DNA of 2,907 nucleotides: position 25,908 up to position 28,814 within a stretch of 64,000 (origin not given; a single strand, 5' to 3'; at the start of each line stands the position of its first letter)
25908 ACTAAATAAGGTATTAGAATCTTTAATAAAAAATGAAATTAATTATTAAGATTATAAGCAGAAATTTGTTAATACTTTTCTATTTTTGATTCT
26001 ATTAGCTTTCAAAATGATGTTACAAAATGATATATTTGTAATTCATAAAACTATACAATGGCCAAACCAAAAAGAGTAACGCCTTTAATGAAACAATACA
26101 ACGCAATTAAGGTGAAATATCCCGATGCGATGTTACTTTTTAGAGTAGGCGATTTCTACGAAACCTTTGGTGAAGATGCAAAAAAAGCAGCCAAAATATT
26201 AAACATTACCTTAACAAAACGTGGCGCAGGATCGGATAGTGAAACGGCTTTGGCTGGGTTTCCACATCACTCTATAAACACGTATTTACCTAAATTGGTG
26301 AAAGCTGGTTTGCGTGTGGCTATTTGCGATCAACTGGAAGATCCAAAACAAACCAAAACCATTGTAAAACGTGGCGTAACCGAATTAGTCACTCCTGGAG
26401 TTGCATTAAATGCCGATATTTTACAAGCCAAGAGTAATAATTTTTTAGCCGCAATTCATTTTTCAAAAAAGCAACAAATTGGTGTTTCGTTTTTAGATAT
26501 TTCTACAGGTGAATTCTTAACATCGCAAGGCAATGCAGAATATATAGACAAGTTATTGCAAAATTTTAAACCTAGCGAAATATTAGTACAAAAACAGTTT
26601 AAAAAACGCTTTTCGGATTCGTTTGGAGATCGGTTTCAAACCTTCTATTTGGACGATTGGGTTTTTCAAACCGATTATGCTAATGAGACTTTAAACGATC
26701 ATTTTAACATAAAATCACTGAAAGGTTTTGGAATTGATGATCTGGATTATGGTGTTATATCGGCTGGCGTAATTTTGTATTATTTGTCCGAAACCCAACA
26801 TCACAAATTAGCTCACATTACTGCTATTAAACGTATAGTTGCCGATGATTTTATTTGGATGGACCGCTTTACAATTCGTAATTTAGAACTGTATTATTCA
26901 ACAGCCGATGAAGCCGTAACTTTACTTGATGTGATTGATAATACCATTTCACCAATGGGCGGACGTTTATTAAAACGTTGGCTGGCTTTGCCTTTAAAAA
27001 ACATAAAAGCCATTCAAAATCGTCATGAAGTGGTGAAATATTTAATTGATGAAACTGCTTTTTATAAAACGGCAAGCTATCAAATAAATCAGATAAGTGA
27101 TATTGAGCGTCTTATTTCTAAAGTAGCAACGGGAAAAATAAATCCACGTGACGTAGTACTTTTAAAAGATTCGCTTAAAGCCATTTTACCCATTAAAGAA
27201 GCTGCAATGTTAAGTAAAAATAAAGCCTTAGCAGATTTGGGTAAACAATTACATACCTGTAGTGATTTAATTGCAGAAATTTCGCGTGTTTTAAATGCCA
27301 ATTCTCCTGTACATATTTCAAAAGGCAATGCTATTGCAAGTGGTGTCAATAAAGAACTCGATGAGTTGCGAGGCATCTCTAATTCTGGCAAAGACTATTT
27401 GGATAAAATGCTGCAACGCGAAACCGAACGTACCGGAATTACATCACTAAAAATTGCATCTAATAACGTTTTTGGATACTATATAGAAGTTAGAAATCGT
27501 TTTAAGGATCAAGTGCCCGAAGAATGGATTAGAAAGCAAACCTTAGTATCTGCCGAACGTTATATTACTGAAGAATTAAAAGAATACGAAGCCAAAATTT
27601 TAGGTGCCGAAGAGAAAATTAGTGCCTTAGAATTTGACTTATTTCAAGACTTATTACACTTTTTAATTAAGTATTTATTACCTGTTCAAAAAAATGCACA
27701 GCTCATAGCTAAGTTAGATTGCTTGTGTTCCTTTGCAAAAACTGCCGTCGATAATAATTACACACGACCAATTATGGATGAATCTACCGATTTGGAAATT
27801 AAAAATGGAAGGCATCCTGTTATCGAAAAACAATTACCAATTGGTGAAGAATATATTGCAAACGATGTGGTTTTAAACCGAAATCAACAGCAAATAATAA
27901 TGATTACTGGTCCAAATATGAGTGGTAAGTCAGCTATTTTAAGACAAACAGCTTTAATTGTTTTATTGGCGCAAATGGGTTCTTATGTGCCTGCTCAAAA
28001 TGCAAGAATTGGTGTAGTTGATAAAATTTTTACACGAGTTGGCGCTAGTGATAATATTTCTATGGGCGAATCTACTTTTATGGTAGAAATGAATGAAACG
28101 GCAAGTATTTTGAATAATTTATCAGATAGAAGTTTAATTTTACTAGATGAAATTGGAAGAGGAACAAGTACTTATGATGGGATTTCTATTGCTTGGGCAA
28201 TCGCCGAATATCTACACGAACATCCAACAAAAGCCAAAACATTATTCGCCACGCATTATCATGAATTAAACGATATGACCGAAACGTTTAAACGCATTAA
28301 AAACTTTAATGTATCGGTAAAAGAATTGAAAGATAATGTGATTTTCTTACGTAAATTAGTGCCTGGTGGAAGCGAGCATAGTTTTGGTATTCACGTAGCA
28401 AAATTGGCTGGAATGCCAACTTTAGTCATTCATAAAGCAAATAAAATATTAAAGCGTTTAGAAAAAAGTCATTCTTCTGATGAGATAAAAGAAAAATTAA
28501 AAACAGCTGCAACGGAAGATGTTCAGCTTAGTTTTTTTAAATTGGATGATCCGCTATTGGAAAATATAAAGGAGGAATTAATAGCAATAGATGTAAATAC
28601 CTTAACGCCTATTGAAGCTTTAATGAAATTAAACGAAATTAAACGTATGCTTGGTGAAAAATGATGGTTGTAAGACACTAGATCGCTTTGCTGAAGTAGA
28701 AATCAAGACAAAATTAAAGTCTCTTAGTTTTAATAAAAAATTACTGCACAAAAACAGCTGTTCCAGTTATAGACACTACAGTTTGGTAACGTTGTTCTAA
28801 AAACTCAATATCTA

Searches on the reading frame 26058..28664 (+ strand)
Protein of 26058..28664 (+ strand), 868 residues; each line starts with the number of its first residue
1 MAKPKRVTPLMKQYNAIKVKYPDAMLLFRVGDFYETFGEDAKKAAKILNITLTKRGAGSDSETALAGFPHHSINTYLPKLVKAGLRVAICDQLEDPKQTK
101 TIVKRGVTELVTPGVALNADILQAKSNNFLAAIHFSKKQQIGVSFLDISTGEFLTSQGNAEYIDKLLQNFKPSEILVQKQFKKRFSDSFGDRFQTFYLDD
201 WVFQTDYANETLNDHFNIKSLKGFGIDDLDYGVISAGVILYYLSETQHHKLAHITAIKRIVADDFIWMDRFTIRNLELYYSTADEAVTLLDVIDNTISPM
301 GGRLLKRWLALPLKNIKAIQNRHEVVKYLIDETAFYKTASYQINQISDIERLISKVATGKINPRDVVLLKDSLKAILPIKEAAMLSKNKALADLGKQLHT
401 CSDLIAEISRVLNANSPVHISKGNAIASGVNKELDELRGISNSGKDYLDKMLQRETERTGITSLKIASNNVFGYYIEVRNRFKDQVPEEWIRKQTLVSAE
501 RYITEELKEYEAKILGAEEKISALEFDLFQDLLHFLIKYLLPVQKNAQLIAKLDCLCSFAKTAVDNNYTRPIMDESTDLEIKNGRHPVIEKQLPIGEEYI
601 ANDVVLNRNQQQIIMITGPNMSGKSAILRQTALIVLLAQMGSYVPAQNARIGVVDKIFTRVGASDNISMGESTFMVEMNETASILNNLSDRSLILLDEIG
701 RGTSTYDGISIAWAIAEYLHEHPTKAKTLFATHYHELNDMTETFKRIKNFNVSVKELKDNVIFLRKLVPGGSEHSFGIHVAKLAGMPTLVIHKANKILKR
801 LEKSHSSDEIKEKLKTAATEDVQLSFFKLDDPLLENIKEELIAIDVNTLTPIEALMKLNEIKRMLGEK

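Call 48: search_protein_families(library=ncbifam, proteins=[window:26058-28664:+], max_evalue=1e-30)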
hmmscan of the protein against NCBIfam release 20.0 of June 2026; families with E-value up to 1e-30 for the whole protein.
window:26058-28664:+ (868 aa): 4 families
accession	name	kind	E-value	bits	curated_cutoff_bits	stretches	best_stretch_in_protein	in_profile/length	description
NF003810.1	PRK05399.1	equivalog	0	1024.5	480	1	8-802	2-793/793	DNA mismatch repair protein MutS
TIGR01070.1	mutS1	equivalog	9.4e-272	904.2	641.7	1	8-862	2-839/840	DNA mismatch repair protein MutS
TIGR01069.2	mutS2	equivalog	2.3e-54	185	400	1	315-816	38-527/790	endonuclease MutS2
NF052383.1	ATPase_KamC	equivalog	3.9e-54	184.3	300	1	296-741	12-434/508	lysine 5,6-aminomutase reactivase ATPase KamC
